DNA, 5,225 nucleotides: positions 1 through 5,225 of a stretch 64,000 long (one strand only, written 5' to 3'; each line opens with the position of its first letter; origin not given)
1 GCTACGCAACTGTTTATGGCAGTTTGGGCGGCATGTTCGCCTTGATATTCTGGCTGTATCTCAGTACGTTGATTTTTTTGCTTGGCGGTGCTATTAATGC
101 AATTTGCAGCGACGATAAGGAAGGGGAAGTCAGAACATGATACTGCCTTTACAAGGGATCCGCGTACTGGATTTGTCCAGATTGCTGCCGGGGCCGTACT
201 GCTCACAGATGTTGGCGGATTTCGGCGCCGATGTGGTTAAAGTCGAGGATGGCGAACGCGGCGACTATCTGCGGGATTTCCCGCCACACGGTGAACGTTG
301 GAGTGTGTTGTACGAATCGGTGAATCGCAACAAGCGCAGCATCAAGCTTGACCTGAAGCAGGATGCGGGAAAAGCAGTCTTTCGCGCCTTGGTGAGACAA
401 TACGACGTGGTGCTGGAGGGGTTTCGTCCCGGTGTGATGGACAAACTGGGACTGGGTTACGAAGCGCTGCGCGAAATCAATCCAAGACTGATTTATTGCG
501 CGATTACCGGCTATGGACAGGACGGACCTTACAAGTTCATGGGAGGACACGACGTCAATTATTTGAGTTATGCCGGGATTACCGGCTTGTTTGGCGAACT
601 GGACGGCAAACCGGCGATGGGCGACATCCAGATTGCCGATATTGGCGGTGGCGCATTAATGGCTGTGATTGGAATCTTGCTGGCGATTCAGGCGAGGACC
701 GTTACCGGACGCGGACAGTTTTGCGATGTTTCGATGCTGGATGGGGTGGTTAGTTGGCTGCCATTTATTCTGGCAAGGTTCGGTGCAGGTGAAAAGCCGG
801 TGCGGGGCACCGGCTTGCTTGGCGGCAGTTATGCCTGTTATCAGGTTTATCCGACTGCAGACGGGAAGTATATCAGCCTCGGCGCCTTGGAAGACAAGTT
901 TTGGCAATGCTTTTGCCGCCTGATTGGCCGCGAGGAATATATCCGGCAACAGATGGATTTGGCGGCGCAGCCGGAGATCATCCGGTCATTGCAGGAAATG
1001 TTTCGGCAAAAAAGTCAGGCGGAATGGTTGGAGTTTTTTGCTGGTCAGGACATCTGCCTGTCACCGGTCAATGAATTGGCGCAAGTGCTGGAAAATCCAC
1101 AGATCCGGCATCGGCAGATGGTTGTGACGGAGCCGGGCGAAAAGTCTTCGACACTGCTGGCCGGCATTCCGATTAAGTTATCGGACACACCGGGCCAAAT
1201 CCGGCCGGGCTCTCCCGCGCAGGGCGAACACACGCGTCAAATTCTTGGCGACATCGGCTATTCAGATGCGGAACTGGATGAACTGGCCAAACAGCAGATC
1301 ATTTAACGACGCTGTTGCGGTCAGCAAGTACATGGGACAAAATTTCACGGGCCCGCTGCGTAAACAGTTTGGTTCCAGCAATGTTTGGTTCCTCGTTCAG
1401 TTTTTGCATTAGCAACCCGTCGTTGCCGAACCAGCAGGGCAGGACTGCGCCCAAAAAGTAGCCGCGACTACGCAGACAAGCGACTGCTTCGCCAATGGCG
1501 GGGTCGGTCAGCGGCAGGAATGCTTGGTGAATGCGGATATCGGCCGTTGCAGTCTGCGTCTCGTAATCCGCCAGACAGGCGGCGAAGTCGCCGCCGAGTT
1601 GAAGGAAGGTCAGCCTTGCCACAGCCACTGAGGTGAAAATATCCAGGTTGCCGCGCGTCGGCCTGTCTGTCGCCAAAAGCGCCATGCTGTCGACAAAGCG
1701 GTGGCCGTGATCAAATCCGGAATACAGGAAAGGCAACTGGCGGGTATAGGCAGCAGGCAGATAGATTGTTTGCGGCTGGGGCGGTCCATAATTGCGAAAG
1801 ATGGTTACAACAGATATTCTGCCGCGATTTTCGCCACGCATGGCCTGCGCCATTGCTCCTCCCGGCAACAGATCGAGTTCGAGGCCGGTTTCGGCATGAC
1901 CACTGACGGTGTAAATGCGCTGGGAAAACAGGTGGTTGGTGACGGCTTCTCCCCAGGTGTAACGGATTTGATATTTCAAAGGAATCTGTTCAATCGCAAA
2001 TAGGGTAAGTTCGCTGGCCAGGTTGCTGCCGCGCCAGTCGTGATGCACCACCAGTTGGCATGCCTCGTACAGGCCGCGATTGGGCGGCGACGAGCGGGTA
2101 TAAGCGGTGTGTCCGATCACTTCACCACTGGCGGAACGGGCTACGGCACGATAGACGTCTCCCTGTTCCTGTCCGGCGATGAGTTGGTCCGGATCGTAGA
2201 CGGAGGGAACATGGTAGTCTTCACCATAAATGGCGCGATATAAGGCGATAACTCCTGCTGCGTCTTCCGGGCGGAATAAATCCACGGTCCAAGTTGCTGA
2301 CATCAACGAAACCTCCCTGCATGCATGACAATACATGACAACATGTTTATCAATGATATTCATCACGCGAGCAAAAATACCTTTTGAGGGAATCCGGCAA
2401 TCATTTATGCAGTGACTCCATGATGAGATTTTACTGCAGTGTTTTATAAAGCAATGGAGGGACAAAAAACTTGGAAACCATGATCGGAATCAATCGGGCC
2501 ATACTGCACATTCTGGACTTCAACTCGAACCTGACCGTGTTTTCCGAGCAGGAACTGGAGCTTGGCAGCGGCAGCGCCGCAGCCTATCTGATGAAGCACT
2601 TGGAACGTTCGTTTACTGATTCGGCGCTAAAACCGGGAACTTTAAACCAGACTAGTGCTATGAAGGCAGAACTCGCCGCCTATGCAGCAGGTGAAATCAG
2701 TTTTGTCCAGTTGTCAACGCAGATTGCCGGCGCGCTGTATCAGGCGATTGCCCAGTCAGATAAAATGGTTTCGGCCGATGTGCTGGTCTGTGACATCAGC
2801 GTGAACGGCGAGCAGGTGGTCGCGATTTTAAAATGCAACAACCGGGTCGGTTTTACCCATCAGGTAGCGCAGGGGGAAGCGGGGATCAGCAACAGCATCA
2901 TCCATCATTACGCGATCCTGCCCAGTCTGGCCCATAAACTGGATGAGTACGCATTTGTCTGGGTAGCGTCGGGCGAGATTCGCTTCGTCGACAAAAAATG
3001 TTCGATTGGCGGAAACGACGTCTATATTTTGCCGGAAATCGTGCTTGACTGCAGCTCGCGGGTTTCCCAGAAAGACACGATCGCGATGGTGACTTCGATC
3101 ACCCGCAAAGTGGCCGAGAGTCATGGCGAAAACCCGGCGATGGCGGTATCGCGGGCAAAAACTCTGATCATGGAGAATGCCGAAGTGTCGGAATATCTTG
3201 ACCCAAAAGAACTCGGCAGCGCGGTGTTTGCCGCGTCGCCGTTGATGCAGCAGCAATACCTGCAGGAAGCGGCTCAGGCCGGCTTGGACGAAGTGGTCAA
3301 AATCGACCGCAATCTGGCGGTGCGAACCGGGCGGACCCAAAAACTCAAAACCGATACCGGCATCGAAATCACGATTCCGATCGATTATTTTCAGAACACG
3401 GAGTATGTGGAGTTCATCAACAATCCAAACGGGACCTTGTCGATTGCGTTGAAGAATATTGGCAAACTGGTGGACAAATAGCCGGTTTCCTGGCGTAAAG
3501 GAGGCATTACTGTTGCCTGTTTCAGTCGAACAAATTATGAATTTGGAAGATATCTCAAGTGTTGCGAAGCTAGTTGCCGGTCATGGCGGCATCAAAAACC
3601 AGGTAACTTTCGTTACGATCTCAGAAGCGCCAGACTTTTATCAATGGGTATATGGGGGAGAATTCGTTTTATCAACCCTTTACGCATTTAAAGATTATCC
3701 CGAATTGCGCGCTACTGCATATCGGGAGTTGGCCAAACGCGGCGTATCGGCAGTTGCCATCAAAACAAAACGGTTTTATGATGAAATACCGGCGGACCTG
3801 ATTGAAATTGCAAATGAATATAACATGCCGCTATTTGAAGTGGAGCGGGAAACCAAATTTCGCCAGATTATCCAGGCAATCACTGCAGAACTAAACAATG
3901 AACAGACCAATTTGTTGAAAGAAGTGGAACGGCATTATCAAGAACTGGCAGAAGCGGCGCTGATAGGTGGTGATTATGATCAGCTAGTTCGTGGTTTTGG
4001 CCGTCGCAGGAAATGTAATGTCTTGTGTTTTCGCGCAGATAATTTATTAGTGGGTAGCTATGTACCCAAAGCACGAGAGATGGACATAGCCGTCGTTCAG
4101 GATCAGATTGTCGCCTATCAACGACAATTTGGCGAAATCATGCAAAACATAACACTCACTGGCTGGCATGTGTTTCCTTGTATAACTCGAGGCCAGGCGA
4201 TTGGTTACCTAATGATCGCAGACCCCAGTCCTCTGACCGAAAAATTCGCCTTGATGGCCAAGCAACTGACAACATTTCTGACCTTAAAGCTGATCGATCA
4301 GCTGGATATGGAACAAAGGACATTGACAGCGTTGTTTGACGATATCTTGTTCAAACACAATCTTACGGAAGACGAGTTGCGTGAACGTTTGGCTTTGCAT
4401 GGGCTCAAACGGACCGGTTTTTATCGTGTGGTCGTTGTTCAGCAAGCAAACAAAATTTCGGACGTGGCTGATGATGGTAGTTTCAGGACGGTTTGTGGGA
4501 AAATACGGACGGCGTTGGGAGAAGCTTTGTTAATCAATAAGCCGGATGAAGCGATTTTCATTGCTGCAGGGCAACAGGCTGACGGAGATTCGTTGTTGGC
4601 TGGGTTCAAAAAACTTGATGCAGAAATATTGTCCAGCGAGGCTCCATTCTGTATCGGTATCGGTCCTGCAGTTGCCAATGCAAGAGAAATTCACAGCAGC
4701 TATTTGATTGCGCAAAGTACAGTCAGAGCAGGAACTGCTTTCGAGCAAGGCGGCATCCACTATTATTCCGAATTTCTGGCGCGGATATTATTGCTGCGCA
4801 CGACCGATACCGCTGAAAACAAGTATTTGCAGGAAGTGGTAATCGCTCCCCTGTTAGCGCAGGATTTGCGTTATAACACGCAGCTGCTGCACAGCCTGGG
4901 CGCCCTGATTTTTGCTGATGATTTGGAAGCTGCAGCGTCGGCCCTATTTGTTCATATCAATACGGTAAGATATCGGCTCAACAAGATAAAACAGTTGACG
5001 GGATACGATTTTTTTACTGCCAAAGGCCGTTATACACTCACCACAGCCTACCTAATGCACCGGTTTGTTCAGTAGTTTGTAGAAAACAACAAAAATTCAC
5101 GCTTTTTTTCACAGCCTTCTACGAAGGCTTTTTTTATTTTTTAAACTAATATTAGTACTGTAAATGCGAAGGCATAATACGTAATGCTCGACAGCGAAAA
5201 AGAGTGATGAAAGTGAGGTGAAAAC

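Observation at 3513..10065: Catabolic module A: PucR regulator - BKACE(Kce-like) - AtoE - AtoDA - thiolase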

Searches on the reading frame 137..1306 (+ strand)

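Call 4: search_protein_families(library=pfam, proteins=[window:137-1306:+])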
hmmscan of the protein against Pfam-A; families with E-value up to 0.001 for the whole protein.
window:137-1306:+ (389 aa): 1 family
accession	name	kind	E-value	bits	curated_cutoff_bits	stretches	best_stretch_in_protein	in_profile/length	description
PF02515.22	CoA_transf_3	-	8.1e-114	381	23.3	1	5-366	1-366/366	CoA-transferase family III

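Call 5: search_protein_families(library=ncbifam, proteins=[window:137-1306:+])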
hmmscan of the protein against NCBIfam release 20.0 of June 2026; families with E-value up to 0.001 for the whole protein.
window:137-1306:+ (389 aa): 7 families
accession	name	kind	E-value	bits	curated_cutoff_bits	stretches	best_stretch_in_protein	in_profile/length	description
NF052585.1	SucGlutTfsCaiB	equivalog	4.1e-71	239.6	750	1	4-373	7-388/394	succinate--glutarate CoA-transferase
NF003809.0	PRK05398.1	subfamily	6.2e-68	229.3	442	2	3-206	3-206/416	formyl-CoA transferase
NF041294.1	Scnl_mescCoAtase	equivalog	5.6e-67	226.5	700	1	5-370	4-380/381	succinyl-CoA:mesaconate CoA-transferase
TIGR03253.1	oxalate_frc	equivalog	3.6e-64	217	504.2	2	4-206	3-205/416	formyl-CoA transferase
NF008511.0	PRK11430.1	equivalog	2.7e-58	197.9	522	1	4-369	9-375/381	CoA:oxalate CoA-transferase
NF002914.1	PRK03525.1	equivalog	4.3e-33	114.8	413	1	4-387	9-395/400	L-carnitine CoA-transferase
TIGR04253.1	mesacon_CoA_iso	equivalog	1.3e-16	60.6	725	1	5-388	3-399/403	2-methylfumaryl-CoA isomerase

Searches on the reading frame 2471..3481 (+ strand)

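Call 4: search_protein_families(library=pfam, proteins=[window:2471-3481:+])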
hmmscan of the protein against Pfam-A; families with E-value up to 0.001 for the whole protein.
window:2471-3481:+ (336 aa): 1 family
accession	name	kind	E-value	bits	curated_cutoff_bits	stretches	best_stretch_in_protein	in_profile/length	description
PF04245.18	NA37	-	4.6e-35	122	24.6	1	11-330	1-320/325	37-kD nucleoid-associated bacterial protein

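Call 5: search_protein_families(library=ncbifam, proteins=[window:2471-3481:+])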
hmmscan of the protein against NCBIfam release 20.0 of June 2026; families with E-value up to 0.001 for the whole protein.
window:2471-3481:+ (336 aa): 1 family
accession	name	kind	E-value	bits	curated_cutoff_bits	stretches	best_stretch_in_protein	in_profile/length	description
NF001557.0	PRK00378.1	equivalog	3.5e-06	26.4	341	1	5-121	3-122/334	nucleoid-associated protein YejK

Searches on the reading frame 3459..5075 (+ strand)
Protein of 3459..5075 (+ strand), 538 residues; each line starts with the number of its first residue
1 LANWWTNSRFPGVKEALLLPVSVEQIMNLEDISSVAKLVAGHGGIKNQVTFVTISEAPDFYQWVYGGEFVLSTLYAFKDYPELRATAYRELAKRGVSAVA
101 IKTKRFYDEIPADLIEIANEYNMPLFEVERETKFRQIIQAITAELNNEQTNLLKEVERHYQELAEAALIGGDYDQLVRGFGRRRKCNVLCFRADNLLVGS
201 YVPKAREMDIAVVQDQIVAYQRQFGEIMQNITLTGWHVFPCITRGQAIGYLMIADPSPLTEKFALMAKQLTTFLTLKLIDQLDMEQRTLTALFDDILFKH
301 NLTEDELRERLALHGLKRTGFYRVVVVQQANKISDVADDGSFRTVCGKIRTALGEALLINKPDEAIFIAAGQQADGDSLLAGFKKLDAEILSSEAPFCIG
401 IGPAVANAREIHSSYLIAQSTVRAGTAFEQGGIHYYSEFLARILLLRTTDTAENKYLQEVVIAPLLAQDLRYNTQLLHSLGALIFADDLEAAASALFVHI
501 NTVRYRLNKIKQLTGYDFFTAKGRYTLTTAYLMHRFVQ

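Call 4: search_protein_families(library=pfam, proteins=[window:3459-5075:+])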
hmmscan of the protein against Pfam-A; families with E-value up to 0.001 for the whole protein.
window:3459-5075:+ (538 aa): 3 families
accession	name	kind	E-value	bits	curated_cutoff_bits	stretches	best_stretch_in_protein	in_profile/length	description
PF07905.16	PucR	-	8.5e-32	110.4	33.5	1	26-144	2-117/118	Purine catabolism regulatory protein-like family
PF13556.12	HTH_30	-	6.4e-13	48.7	27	1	487-531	13-57/59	PucR C-terminal helix-turn-helix domain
PF17853.6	GGDEF_2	-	5.5e-12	46.4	24.5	1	303-423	4-115/116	GGDEF-like domain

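Call 5: search_protein_families(library=ncbifam, proteins=[window:3459-5075:+])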
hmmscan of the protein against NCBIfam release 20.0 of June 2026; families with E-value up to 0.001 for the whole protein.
window:3459-5075:+ (538 aa): 3 families
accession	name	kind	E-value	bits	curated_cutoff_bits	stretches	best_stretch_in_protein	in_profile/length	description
NF045769.1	TransActPmfR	equivalog_domain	1.4e-11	43.7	800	2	23-161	8-144/470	transcciptional activator PmfR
NF008550.0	PRK11477.1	equivalog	2.4e-09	36.6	612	1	396-530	245-378/385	CdaR family transcriptional regulator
NF058503.1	SprTransRegAdeR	equivalog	1.9e-08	33.7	700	1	292-521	153-386/403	sporulation transcriptional activator AdeR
